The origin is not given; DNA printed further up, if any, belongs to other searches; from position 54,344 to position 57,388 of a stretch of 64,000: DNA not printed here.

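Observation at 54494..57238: Pilin-like 914-aa protein whose vWA domain is split by a seven-repeat LVIVD beta-propeller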

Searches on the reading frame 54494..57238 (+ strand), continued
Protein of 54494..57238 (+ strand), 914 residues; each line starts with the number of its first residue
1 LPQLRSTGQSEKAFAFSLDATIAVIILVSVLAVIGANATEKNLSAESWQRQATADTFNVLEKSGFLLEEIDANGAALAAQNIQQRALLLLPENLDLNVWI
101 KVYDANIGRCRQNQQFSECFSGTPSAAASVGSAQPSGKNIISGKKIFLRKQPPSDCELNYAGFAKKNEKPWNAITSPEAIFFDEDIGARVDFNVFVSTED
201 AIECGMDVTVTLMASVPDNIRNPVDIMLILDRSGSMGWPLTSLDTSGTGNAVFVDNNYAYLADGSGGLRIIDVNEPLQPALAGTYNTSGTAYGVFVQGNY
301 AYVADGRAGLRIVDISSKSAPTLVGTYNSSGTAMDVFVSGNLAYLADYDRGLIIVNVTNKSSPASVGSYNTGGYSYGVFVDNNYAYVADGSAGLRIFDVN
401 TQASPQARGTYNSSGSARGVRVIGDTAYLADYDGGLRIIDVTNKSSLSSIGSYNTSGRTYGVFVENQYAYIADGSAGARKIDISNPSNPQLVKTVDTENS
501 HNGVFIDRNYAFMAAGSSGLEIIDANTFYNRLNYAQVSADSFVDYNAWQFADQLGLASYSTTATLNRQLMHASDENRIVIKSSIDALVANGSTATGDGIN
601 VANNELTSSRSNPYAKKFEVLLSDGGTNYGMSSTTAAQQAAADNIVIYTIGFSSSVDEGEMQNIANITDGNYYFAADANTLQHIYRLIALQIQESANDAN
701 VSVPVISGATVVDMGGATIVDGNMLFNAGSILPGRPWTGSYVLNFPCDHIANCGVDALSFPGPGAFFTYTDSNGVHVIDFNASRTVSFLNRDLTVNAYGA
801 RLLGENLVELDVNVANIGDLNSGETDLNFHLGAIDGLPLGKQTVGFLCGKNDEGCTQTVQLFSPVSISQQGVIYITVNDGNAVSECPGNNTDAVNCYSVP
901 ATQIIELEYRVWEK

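Call 6: search_solved_structures(query=window:54494-57238:+, max_evalue=0.01, show_alignments=2)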
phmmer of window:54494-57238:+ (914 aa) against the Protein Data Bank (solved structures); distinct sequences matched with E-value up to 0.01: 3.
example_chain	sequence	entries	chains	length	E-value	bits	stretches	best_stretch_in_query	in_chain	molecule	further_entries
4cn8_A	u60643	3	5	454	1.3e-08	36.9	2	511-675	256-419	PROXIMAL THREAD MATRIX PROTEIN 1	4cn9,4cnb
4rck_A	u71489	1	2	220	3.5e-07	32.1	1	526-687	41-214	Hypothetical membrane spanning protein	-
4fx5_A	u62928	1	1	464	0.0035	18.9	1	550-741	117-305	von Willebrand factor type A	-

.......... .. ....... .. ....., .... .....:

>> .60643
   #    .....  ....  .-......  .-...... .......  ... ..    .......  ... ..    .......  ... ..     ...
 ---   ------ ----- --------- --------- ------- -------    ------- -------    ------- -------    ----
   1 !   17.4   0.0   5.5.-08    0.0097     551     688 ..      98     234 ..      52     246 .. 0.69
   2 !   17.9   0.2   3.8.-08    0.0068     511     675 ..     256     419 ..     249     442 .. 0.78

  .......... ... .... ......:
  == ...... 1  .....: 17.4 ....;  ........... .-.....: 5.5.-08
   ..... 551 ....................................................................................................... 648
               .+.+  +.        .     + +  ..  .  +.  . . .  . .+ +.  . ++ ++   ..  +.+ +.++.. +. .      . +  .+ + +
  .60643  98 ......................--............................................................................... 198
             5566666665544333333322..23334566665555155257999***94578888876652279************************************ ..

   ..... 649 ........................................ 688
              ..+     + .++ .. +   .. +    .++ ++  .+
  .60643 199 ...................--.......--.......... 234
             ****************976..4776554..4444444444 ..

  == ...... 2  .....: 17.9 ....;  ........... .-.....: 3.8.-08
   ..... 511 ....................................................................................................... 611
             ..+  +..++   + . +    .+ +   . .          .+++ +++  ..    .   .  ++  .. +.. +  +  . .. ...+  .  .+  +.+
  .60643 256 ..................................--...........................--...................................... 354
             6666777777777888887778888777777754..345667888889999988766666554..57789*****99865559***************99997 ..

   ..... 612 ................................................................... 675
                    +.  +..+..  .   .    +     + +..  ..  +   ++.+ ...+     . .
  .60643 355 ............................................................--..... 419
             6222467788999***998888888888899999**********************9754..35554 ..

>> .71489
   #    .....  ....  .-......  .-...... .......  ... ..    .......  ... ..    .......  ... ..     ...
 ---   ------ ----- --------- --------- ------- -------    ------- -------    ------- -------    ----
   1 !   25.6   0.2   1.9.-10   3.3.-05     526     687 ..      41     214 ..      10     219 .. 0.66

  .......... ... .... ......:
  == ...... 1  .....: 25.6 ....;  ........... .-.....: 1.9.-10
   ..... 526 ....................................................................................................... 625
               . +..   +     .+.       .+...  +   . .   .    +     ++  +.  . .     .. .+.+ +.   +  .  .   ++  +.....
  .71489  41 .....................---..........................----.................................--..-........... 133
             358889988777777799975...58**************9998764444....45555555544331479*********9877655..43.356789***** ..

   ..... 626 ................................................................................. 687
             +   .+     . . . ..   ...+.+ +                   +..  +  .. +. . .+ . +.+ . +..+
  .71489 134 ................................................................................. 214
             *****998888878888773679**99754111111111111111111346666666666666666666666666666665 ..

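Call 15: find_encoding_contigs(protein=P0004, flank=8000, max_places=2)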
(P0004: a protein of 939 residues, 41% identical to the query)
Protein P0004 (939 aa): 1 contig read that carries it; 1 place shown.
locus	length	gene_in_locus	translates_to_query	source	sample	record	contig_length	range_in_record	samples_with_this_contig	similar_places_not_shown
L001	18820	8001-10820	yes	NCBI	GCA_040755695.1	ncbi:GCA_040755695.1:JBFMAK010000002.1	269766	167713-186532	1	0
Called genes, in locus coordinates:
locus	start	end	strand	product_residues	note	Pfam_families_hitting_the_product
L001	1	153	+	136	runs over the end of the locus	PF10130:PIN_2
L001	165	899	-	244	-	PF19927:DUF6390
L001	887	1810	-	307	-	PF00892:EamA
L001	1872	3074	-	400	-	PF00162:PGK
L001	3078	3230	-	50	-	-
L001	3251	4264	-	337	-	PF00044:Gp_dh_N, PF02800:Gp_dh_C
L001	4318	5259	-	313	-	PF24656:CEPT76_peptidase (weak)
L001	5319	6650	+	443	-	PF00753:Lactamase_B, PF23023:Anti-Pycsar_Apyc1, PF12706:Lactamase_B_2, PF16661:Lactamase_B_6, PF10996:Beta-Casp, PF07521:RMMBL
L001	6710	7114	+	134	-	-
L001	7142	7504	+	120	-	-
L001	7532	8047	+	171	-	-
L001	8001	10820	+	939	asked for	PF13519:VWA_2 (faint), PF08309:LVIVD, PF21544:PorZ_N_b_propeller (faint), PF08309:LVIVD, PF09826:Beta_propel (faint), PF08309:LVIVD, PF00092:VWA, PF13768:VWA_3 (weak)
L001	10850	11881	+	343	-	-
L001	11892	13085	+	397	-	-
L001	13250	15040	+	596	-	PF13412:HTH_24 (faint)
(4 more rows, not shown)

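Call 21: predict_structure(alignment_id=A2)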
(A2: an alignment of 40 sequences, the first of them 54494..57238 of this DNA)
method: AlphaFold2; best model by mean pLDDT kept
length: 914 residues; sequences in the alignment: 40
mean_pLDDT: 86.3   pTM: 0.50
mean pLDDT of the five models: 86.3, 86.0, 84.9, 83.7, 83.5
residues with pLDDT >= 90: 515; 70-90: 309; 50-70: 39; < 50: 51
segments of 3 or more residues with pLDDT < 50: 1-16, 35-43, 162-186
pLDDT, mean of each block of 10 residues (from residue 1): 34 44 73 47 66 91 85 82 93 92 78 74 82 80 85 64 38 34 50 88 91 83 93 82 88 97 96 90 95 97 97 97 96 96 96 97 96 94 97 96 95 94 97 96 96 92 95 88 95 84 93 91 78 92 90 96 95 94 93 94 97 94 91 97 97 88 97 88 93 83 90 89 85 85 92 88 87 81 91 89 82 91 91 84 90 83 87 88 86 77 85 88
secondary structure, 60 per line:
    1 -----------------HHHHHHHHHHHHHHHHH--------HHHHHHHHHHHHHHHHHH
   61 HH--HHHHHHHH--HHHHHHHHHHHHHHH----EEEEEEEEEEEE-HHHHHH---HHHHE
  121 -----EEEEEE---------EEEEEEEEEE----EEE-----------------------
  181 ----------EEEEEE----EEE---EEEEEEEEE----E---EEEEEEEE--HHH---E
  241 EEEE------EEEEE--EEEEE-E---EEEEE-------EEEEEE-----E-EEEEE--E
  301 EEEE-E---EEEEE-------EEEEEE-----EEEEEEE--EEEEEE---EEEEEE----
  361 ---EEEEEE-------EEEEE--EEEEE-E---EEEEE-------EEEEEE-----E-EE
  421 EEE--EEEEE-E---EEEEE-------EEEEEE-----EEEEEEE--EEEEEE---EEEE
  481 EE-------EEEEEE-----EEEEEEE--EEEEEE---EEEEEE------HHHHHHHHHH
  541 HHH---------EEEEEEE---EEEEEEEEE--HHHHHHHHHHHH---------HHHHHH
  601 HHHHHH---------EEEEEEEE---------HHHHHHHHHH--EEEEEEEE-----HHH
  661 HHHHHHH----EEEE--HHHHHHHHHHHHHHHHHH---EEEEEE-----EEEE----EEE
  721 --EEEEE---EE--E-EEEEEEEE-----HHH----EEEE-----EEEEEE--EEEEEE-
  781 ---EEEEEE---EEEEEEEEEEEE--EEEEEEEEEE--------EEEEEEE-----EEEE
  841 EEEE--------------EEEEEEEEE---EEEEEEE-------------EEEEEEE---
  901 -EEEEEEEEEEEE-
elements in order (helices of 4 or more, strands of 3 or more residues): H18-34 H43-62 H65-72 H75-89 E94-105 H107-112 H116-119 E126-131 E141-150 E155-157 E191-196 E201-203 E207-215 E224-231 E240-244 E251-255 E258-262 E268-272 E280-285 E293-297 E300-304 E310-314 E322-327 E333-339 E342-347 E351-356 E364-369 E377-381 E384-388 E394-398 E406-411 E419-423 E426-430 E436-440 E448-453 E459-465 E468-473 E477-482 E490-495 E501-507 E510-515 E519-524 H531-543 E553-559 E563-571 H574-585 H595-606 E616-623 H633-642 E645-652 H658-667 E672-675 H678-695 E699-704 E710-713 E718-720 E723-727 E737-744 E757-760 E766-771 E774-779 E784-789 E793-804 E807-816 E825-831 E837-844 E859-867 E871-877 E891-897 E902-913

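Call 24: fold_search(model_id=the predicted structure, library=pdb)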
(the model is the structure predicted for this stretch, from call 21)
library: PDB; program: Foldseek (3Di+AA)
matches with E <= 10: 1925; with E <= 0.001: 1340
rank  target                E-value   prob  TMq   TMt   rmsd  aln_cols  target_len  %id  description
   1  6m48_B                2.6e-14  1.00  0.20  0.22  32.1       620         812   14  Crystal structure of pilus adhesin, SpaC from Lactobacillus rhamnosus GG - P21212 form (released 2020-07-29)
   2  4fx5                  3.7e-14  1.00  0.19  0.37   7.6       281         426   16  von Willebrand factor type A from Catenulispora acidiphila (released 2012-07-18)
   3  6m3y                  4.4e-14  1.00  0.22  0.24  33.2       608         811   13  Crystal structure of pilus adhesin, SpaC from Lactobacillus rhamnosus GG - open conformation (released 2020-07-29)
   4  5hrm_A                4.9e-14  1.00  0.27  0.48  10.0       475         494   13  Crystal structure of phosphotriesterase from Sphingobium sp. TCM1 (released 2016-07-13)
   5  6m48_A                8.8e-14  1.00  0.20  0.22  30.5       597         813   14  Crystal structure of pilus adhesin, SpaC from Lactobacillus rhamnosus GG - P21212 form (released 2020-07-29)
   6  6g6o_A                3.9e-13  1.00  0.26  0.67   4.8       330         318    8  Crystal structure of the computationally designed Ika8 protein: crystal packing No.1 in P63 (released 2018-11-28)
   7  6m92_A                5.4e-13  1.00  0.27  0.59   3.8       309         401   11  Monophosphorylated pSer33 b-Catenin peptide, b-TrCP/Skp1, NRX-2663 ternary complex (released 2019-04-03)
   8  7t1z_B                8.3e-13  1.00  0.26  0.51   4.6       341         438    9  Structure of the Fbw7-Skp1-MycNdegron complex (released 2022-02-16)
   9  6wnx_G                1.0e-12  1.00  0.27  0.59   3.8       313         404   13  FBXW11-SKP1 in complex with a pSer33/pSer37 Beta-Catenin peptide (released 2020-05-06)
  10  9tes_A                1.2e-12  1.00  0.28  0.69   3.3       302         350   11  Crystal structure of beta-TrCP bound by diphosphorylated PDCD4 degron peptide (released 2026-04-08)
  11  6m90_A                1.2e-12  1.00  0.28  0.60   3.5       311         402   13  Monophosphorylated pSer33 b-Catenin peptide, b-TrCP/Skp1, NRX-2776 ternary complex (released 2019-04-03)
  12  6wnx_D                1.4e-12  1.00  0.27  0.59   3.5       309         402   14  FBXW11-SKP1 in complex with a pSer33/pSer37 Beta-Catenin peptide (released 2020-05-06)
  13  2ovr_B                1.4e-12  1.00  0.26  0.50   5.8       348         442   10  Structure of the Skp1-Fbw7-CyclinEdegN complex (released 2007-04-24)
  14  9tdz_A                1.9e-12  1.00  0.27  0.67   3.4       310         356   12  Crystal structure of beta-TrCP bound by diphosphorylated claspin degron peptide (released 2026-04-08)
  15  9t9w_A                2.0e-12  1.00  0.27  0.67   3.4       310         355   12  Crystal structure of beta-TrCP bound by diphosphorylated I-kappa-B-alpha degron peptide (released 2026-04-08)
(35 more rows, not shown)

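Call 26: search_protein_families(library=pfam, proteins=[P0037], max_evalue=0.01)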
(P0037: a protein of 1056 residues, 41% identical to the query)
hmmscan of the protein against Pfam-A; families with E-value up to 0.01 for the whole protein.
P0037 (1056 aa): 5 families
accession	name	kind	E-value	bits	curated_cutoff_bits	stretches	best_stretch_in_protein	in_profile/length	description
PF08309.17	LVIVD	-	1.7e-34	117.3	20.2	4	285-322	1-38/42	LVIVD repeat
PF00092.34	VWA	-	7.4e-18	65.8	23.8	1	677-825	18-171/174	von Willebrand factor type A domain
PF13519.12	VWA_2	-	1.8e-09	38.6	27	1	673-755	18-95/107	von Willebrand factor type A domain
PF13768.12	VWA_3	-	0.00022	21.8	27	1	725-814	68-154/155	von Willebrand factor type A domain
PF06157.16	DUF973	-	0.0021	17.7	26.4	1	406-457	249-299/309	Protein of unknown function (DUF973)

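Call 34: find_related_loci(query=A1, collection=genome_contigs, flank=10000)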
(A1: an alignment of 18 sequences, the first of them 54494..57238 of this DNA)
Query A1 (914 aa) in genome_contigs; peptide patterns used: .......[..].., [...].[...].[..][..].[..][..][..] (x = any residue, [..] = any of these).
300 stretches matched a pattern; 132 encode a relative of the query (tblastn E <= 1e-3); the best 80 are kept; 76 distinct loci.
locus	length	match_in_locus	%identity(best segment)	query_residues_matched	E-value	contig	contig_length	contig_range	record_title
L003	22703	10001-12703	41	12-914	0e+0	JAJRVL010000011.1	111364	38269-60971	MAG: archaeon isolate Dive96_bin10.390 k141_3900160, whole genome shotgun sequence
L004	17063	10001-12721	40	8-913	0e+0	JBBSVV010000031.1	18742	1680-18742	MAG: archaeon isolate H32-bin002_1 H32_bin002_1_000000000031, whole genome shotgun sequence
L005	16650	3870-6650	42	10-914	0e+0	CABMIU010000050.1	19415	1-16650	uncultured archaeon isolate LFW-281_4 genome assembly, contig: LFW2814_54, whole genome shotgun sequence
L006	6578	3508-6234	40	5-914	0e+0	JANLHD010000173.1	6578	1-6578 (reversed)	MAG: archaeon isolate P6-8 k99_330956, whole genome shotgun sequence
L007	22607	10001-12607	42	57-914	0e+0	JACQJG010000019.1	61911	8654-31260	MAG: Candidatus Iainarchaeum archaeon isolate NC_groundwater_1145_Ag_S-0.1um_48_87 S_p1_S3_coassembly_k141_2249774, whol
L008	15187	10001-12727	39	4-914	2e-173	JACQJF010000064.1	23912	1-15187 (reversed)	MAG: Candidatus Iainarchaeum archaeon isolate NC_groundwater_1144_Ag_S-0.1um_46_58 S_p1_S3_coassembly_k141_2352182, whol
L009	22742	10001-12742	37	4-914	5e-172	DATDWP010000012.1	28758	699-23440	MAG TPA_asm: archaeon isolate SMAG_U8115 k141_1814294, whole genome shotgun sequence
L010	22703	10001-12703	40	12-914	0e+0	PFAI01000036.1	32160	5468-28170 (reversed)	MAG: Candidatus Diapherotrites archaeon CG10_big_fil_rev_8_21_14_0_10_31_34 CG10_8_21_14_0.10_scaffold_5642_c, whole gen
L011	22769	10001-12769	40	3-914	0e+0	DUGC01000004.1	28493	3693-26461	MAG TPA_asm: Candidatus Iainarchaeum archaeon isolate UBA10205 contig_20886, whole genome shotgun sequence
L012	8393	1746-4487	35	4-914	1e-137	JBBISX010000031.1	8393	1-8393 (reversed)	MAG: Candidatus Iainarchaeum archaeon isolate PFS170222_bin_383 NODE_8277_length_8393_cov_3.767930, whole genome shotgun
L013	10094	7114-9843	40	1-911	0e+0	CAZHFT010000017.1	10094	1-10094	MAG TPA_asm: uncultured archaeon isolate binchicken_co181_599 genome assembly, contig: NODE_13287_length_10094_cov_3.811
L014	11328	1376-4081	40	12-914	0e+0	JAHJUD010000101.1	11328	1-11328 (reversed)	MAG: Candidatus Micrarchaeota archaeon isolate OS_PC_MetaG.mb.82 OS_PC_MetaG.mb.82_k141_369329, whole genome shotgun seq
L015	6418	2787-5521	40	12-914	2e-177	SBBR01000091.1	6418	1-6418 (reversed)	MAG: archaeon isolate Bin_44_1 Hy_contig13034, whole genome shotgun sequence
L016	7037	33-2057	38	240-914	7e-121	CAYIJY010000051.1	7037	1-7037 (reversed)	MAG TPA_asm: uncultured archaeon isolate ERP119705_co24_1056 genome assembly, contig: NODE_17181_length_7037_cov_4.31695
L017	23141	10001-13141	40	9-912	5e-115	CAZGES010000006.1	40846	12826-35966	MAG TPA_asm: uncultured archaeon isolate SRP292972_co3_112 genome assembly, contig: NODE_684_length_40846_cov_4.889804,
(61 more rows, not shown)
